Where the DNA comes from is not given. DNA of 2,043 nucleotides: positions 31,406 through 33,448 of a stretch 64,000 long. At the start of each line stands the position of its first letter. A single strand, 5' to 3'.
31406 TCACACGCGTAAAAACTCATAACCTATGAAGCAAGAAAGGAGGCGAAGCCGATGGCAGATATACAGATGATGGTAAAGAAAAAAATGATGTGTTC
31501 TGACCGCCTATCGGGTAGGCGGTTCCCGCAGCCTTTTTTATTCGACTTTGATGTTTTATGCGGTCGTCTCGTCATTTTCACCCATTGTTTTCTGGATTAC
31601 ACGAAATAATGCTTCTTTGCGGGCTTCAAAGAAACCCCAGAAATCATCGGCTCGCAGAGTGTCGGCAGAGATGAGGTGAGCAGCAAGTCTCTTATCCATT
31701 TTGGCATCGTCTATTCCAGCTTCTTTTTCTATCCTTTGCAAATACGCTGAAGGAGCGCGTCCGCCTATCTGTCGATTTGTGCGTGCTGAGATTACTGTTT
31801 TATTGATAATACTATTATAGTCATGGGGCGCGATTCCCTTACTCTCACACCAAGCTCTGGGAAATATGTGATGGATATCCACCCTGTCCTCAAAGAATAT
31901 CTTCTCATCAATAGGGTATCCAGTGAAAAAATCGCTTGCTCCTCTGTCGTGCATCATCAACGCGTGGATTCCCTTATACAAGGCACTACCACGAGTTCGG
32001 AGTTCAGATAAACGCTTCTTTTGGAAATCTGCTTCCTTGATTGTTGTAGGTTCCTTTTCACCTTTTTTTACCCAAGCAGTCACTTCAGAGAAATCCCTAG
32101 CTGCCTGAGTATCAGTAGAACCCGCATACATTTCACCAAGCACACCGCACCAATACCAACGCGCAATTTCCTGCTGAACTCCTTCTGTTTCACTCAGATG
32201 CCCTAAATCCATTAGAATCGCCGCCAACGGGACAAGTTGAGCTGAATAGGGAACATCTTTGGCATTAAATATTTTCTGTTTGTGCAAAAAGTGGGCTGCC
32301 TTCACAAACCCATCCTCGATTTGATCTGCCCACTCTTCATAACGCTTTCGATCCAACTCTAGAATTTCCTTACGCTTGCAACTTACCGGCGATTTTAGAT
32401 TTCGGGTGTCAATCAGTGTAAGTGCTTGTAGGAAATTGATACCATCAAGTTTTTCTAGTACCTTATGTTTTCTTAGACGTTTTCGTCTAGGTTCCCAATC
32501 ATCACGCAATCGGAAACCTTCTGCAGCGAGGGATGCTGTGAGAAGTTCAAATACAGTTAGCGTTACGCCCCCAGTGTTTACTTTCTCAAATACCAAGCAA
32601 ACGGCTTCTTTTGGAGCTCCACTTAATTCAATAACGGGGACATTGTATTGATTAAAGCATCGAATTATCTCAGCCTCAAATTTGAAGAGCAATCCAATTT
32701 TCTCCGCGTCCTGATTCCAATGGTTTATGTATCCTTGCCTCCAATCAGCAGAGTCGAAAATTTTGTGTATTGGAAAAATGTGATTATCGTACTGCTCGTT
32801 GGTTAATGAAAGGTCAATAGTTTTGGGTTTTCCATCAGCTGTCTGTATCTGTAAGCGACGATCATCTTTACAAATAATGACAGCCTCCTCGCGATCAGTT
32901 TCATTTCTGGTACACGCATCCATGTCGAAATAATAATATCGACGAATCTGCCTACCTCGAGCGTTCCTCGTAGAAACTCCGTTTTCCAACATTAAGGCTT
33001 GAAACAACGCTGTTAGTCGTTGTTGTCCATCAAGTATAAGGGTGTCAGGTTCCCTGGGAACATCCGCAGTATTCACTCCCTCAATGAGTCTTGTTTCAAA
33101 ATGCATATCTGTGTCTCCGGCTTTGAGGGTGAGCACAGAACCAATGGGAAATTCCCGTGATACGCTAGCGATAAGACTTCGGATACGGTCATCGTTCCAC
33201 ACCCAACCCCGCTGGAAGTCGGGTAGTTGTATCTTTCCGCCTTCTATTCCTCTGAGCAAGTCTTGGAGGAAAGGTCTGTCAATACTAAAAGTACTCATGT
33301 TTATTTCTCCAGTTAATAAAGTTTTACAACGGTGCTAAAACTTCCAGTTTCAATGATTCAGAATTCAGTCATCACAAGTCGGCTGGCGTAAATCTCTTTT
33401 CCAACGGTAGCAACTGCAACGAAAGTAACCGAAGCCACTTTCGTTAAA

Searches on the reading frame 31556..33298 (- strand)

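Call 69: search_protein_families(library=padloc, proteins=[window:31556-33298:-], max_evalue=0.001)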
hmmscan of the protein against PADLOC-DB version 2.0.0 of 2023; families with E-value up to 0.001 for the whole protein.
window:31556-33298:- (580 aa): 14 families
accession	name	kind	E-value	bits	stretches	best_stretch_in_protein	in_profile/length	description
PDLC04709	PDC-M55C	-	9.9e-30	101.7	2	10-109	16-114/554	-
PDLC04151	HEC-05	-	1.4e-22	78.2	1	12-574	29-595/600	-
PDLC04150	HEC-05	-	1.2e-15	55.4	1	17-254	16-257/583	-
PDLC03877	NsnA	-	9.9e-11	39.5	1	11-100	53-123/385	-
PDLC04155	HEC-06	-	2.8e-07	27.4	1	21-275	19-259/562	-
PDLC04153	HEC-05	-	1.2e-06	25.1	1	16-104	14-114/621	-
PDLC02695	Orf5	-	5.1e-06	23.1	1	22-99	19-92/601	Orf5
PDLC04157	HEC-06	-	6.8e-06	23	1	16-254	16-230/558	-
PDLC04152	HEC-05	-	1.8e-05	21.5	0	22-64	19-65/566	-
PDLC02792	SspE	-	0.00017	18.1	1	23-111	24-117/771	SspE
PDLC04027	PD-T4-2_A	-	0.00043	17.5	0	13-55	42-85/363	-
PDLC02693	Orf5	-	0.00083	16.5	0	23-249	9-203/543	Orf5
PDLC02786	SspE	-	0.00097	15.6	0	20-99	21-101/766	SspE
PDLC04154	HEC-06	-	0.00098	15.9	0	19-98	20-85/569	-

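Call 107: search_protein_families(library=pfam, proteins=[window:31556-33298:-], max_evalue=1)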
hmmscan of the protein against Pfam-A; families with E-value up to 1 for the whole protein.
window:31556-33298:- (580 aa): 3 families
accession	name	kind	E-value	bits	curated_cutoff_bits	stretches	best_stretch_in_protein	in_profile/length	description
PF03235.19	GmrSD_N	-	5.6e-29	102.1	33.2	1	11-257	1-198/199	GmrSD restriction endonuclease, N-terminal domain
PF13395.12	HNH_4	-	0.00019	21.7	22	1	456-514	1-51/54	HNH endonuclease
PF14072.11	DndB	-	0.017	14.6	29.1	1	51-103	63-117/338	DNA-sulfur modification-associated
